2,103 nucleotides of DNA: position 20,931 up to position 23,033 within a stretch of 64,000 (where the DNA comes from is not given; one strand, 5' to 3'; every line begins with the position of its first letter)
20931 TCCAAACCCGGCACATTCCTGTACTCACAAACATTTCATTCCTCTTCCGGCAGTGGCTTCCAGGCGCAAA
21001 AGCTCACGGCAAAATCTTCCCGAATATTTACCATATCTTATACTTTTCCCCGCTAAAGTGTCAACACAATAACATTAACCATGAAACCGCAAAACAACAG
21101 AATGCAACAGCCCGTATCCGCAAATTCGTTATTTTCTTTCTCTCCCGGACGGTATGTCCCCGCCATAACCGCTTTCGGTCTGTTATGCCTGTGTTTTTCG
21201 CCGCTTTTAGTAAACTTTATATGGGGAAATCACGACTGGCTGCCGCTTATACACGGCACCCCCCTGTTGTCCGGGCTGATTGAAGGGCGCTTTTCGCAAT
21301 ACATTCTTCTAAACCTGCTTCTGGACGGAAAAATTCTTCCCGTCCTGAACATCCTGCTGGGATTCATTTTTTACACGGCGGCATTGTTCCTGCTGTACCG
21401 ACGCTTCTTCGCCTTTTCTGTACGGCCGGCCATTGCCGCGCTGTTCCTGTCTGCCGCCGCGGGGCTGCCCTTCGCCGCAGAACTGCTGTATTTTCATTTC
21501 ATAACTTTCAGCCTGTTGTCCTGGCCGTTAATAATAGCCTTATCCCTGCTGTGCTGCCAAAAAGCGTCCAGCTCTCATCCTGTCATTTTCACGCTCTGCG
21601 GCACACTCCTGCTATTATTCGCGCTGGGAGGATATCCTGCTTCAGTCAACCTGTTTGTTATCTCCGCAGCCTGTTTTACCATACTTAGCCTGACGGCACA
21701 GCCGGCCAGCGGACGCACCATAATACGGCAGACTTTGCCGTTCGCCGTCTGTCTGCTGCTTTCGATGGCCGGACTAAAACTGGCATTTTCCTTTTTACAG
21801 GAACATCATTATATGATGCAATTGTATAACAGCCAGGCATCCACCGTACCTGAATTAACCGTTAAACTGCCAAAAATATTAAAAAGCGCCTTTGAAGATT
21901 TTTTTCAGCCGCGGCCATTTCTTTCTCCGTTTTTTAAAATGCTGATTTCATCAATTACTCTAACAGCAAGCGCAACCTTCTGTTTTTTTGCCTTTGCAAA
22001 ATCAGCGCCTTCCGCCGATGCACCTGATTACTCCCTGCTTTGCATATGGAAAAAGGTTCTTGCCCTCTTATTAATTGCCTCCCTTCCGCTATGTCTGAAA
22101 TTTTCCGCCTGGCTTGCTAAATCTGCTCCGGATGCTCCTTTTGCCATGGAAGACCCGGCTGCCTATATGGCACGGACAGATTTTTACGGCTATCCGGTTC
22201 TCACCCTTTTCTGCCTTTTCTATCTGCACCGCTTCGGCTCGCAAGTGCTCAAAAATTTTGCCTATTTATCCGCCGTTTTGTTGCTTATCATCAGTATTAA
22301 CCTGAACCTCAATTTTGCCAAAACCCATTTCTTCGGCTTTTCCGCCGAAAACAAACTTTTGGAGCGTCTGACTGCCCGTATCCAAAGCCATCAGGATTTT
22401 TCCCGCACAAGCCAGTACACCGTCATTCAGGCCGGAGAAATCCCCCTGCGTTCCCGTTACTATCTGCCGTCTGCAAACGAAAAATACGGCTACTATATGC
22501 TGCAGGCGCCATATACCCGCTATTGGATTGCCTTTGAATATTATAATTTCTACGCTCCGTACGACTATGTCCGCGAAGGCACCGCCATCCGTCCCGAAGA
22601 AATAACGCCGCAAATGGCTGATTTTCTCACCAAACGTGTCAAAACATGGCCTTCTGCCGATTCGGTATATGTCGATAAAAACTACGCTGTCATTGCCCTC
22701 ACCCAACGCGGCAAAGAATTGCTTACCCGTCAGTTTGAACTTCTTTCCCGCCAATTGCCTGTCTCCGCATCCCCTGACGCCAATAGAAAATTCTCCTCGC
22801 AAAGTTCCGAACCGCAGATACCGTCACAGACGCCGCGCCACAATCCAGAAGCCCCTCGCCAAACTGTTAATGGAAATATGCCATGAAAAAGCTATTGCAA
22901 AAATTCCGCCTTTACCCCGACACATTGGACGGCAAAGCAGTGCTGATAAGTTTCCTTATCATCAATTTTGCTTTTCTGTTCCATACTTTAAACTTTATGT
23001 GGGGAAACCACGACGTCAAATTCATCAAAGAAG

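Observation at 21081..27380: Tandem triplication of a GT-C-like polytopic membrane protein family interleaved with a GtrB/ArnC-type polyprenyl-phosphate sugar synthase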

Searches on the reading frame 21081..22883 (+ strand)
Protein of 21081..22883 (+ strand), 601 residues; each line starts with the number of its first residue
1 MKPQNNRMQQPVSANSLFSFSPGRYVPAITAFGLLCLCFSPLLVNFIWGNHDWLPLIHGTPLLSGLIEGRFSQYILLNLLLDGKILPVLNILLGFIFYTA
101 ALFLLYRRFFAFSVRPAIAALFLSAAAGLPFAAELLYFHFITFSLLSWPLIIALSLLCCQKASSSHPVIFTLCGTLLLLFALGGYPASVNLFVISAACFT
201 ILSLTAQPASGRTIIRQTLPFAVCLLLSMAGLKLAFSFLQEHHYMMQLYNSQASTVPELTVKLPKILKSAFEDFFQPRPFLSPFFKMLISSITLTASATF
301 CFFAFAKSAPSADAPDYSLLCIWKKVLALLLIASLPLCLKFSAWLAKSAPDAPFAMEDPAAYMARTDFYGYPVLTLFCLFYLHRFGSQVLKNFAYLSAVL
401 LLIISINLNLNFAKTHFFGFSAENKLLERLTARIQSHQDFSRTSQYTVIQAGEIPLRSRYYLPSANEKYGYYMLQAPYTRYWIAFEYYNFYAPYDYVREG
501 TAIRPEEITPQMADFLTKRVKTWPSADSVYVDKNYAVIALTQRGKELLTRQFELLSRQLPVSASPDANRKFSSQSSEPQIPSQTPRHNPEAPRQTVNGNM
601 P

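Call 3: search_protein_families(library=pfam, proteins=[window:21081-22883:+], max_evalue=1)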
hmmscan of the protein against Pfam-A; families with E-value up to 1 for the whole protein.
window:21081-22883:+ (601 aa): 1 family
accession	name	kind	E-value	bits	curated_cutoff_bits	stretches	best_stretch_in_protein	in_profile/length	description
PF14264.12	Glucos_trans_II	-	6.1e-09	35.9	30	1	58-339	19-292/317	Glucosyl transferase GtrII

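Call 4: search_protein_families(library=ncbifam, proteins=[window:21081-22883:+], max_evalue=1)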
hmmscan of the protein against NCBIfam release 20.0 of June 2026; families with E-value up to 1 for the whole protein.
window:21081-22883:+ (601 aa): 0 families

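Call 10: search_solved_structures(query=A1, max_evalue=10)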
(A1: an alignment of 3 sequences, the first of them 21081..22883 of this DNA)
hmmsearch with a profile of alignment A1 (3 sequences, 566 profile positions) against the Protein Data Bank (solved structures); distinct sequences matched with E-value up to 10: 1.
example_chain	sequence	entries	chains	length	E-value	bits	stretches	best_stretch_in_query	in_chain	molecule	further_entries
6fhg_A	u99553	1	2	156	0.99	11.2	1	447-499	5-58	LysT endolysin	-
